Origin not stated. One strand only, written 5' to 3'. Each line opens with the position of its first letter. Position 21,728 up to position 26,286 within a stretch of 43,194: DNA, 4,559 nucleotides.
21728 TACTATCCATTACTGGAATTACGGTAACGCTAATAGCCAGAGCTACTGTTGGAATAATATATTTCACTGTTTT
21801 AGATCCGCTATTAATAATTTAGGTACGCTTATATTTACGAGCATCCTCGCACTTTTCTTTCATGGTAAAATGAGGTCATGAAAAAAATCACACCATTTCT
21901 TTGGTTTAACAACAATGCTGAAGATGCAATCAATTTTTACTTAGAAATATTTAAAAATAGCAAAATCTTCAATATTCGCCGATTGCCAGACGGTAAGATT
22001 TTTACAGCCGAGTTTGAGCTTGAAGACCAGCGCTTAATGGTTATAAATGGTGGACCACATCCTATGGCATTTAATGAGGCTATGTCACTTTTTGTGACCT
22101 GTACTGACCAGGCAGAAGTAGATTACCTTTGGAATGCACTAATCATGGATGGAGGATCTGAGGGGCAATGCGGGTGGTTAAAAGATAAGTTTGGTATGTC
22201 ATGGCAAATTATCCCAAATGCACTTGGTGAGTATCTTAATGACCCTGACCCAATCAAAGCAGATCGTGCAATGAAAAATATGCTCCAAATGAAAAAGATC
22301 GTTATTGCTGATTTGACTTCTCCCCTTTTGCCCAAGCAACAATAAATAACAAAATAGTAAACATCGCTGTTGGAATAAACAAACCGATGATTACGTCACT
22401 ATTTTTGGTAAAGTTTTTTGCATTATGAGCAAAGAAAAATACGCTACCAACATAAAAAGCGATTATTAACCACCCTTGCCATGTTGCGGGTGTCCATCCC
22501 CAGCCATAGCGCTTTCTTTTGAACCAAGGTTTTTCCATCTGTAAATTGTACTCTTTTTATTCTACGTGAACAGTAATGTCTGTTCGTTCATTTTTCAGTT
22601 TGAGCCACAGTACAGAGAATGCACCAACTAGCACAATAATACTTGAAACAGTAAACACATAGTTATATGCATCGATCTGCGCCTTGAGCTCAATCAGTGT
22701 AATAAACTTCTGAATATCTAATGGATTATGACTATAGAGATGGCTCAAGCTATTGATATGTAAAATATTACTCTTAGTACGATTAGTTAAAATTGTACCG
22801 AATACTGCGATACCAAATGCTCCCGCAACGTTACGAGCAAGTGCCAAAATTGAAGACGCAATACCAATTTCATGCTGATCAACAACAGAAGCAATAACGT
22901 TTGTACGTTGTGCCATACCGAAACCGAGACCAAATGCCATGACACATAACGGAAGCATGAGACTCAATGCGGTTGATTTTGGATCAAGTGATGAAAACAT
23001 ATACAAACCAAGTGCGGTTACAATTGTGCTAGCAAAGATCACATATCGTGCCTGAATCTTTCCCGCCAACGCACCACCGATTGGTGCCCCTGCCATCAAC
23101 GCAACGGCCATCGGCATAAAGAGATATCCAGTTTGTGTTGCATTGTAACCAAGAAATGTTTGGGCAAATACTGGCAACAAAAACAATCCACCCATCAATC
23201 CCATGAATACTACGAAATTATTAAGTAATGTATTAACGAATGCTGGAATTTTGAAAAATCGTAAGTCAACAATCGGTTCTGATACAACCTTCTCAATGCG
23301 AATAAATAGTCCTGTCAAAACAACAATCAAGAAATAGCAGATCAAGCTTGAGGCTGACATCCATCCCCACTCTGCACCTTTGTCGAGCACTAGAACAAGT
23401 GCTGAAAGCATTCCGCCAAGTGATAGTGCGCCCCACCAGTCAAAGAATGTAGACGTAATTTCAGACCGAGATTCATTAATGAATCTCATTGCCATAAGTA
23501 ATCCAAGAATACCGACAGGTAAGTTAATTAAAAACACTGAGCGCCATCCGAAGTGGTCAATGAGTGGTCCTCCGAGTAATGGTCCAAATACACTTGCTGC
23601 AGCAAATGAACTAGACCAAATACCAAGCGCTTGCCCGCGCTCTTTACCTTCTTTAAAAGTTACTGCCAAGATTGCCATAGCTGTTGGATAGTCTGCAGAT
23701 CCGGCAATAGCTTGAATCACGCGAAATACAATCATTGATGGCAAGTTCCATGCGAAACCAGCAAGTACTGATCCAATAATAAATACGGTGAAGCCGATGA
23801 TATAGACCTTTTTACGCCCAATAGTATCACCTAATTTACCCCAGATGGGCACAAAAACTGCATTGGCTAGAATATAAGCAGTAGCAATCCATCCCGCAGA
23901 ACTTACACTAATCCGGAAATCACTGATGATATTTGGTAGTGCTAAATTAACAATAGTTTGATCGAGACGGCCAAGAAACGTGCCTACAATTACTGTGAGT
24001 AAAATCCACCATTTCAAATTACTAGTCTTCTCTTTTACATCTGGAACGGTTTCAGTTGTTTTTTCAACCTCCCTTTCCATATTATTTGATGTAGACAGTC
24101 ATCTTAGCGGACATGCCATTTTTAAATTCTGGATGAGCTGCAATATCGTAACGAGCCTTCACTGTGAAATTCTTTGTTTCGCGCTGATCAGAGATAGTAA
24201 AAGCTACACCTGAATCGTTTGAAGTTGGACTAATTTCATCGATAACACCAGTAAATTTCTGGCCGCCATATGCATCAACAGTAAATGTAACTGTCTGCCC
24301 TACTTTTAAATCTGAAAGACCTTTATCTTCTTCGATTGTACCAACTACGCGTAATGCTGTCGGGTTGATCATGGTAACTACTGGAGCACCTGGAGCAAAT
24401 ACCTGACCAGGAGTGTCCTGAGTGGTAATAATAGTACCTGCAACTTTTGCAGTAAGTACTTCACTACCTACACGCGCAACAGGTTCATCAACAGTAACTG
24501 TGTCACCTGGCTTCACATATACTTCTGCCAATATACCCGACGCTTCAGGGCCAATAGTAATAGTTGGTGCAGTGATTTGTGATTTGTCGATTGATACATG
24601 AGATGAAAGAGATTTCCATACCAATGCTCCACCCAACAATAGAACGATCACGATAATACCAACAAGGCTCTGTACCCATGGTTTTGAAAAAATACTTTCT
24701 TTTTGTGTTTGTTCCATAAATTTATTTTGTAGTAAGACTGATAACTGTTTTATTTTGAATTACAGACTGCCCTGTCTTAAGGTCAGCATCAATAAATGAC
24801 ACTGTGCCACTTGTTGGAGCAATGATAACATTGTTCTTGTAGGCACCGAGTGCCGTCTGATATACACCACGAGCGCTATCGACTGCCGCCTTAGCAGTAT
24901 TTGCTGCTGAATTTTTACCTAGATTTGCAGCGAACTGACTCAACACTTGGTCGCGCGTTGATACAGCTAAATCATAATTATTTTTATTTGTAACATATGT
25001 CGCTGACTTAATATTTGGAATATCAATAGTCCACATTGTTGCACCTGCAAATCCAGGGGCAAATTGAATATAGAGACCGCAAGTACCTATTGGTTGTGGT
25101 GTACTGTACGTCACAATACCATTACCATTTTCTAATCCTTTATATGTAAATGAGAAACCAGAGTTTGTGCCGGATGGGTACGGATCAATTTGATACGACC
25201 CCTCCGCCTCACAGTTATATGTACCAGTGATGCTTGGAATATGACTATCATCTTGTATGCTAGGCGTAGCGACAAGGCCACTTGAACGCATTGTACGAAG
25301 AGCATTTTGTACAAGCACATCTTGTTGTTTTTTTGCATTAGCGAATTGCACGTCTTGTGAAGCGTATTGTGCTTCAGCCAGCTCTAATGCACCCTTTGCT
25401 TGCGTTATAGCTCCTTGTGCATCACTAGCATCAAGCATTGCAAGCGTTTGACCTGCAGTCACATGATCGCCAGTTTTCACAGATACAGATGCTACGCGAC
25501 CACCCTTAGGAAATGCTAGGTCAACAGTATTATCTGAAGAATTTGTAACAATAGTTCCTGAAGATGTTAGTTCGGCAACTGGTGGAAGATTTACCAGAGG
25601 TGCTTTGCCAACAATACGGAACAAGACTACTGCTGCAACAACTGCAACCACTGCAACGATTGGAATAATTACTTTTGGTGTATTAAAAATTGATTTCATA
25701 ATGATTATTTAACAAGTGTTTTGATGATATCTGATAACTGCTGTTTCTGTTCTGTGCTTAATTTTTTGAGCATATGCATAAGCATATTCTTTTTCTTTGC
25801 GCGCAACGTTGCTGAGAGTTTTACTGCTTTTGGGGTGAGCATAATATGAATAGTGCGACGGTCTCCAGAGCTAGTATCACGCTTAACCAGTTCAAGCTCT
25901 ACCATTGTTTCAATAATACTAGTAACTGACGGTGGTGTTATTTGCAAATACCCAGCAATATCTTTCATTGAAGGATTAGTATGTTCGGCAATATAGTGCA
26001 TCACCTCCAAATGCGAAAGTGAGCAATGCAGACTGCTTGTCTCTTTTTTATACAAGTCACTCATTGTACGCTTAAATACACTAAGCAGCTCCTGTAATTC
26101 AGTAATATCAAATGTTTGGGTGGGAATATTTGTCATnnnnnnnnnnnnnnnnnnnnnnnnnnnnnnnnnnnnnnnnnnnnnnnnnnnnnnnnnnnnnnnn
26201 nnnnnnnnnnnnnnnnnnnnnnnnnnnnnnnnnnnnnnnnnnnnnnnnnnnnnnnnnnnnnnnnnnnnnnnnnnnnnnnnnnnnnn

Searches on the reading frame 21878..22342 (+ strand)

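Call 22: search_protein_families(library=pfam, proteins=[window:21878-22342:+], max_evalue=0.001)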
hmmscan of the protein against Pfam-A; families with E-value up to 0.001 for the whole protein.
window:21878-22342:+ (155 aa): 1 family
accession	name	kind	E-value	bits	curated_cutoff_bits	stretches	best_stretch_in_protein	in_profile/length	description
PF06983.19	3-dmu-9_3-mt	-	1.3e-41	142.2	24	1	2-112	1-116/116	3-demethylubiquinone-9 3-methyltransferase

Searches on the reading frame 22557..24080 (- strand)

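Call 22: search_protein_families(library=pfam, proteins=[window:22557-24080:-], max_evalue=0.001)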
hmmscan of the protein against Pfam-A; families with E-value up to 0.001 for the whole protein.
window:22557-24080:- (507 aa): 3 families
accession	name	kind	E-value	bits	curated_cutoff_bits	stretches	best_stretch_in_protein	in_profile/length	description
PF07690.21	MFS_1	-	1.6e-58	198.8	33.4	1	31-423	2-346/347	Major Facilitator Superfamily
PF13347.12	MFS_2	-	3.8e-08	32.8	27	1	7-180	209-387/427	MFS/sugar transport protein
PF00083.30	Sugar_tr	-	2.7e-06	27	22.3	1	58-126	44-115/452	Sugar (and other) transporter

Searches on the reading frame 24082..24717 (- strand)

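Call 22: search_protein_families(library=pfam, proteins=[window:24082-24717:-], max_evalue=0.001)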
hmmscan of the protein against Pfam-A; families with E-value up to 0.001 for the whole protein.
window:24082-24717:- (211 aa): 2 families
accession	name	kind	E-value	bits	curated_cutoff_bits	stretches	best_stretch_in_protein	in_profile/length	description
PF13437.12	HlyD_3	-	6.3e-13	49.8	22.2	1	87-175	1-89/106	HlyD family secretion protein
PF16576.10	HlyD_D23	-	2.9e-12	46.8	30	1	88-168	111-190/214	Barrel-sandwich domain of CusB or HlyD membrane-fusion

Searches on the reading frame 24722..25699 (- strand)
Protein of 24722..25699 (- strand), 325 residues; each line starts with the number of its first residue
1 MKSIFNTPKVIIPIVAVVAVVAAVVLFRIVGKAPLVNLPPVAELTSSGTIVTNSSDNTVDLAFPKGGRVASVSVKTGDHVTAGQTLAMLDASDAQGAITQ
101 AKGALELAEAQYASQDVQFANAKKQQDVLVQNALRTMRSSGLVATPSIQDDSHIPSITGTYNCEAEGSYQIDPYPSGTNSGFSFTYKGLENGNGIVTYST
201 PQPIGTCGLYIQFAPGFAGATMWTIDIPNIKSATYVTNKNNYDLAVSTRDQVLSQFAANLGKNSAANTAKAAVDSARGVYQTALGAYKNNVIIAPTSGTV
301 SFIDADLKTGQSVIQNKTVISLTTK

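Call 22: search_protein_families(library=pfam, proteins=[window:24722-25699:-], max_evalue=0.001)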
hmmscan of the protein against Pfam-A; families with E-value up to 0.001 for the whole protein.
window:24722-25699:- (325 aa): 2 families
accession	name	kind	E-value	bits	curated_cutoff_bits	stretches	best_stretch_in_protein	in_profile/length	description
PF13533.13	Biotin_lipoyl_2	-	7.6e-06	26.1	29.8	1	61-90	3-32/32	Biotin-lipoyl like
PF00364.28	Biotin_lipoyl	-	0.00078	19.7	22.1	0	67-91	15-38/73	Biotin-requiring enzyme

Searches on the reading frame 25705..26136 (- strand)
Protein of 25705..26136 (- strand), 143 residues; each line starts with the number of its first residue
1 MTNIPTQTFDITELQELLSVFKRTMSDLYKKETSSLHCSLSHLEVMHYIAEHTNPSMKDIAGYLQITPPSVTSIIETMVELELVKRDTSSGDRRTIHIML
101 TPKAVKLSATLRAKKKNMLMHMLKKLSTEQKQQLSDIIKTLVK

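Call 22: search_protein_families(library=pfam, proteins=[window:25705-26136:-], max_evalue=0.001)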
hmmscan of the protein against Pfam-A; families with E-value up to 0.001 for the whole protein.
window:25705-26136:- (143 aa): 5 families
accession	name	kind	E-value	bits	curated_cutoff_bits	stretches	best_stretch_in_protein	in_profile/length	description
PF01047.28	MarR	-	1e-10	41.8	24.6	1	39-95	2-58/59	MarR family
PF12802.13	MarR_2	-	2.9e-09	37.4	27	1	40-94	5-60/61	MarR family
PF13463.12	HTH_27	-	1.8e-07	31.8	22.2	1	41-104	4-68/68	Winged helix DNA-binding domain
PF22381.2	Staph_reg_Sar_Rot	-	2.2e-05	24.9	27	1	35-108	9-82/85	Transcriptional regulator SarA/Rot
PF09339.16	HTH_IclR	-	2.6e-05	24.3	22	1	43-87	6-51/52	IclR helix-turn-helix domain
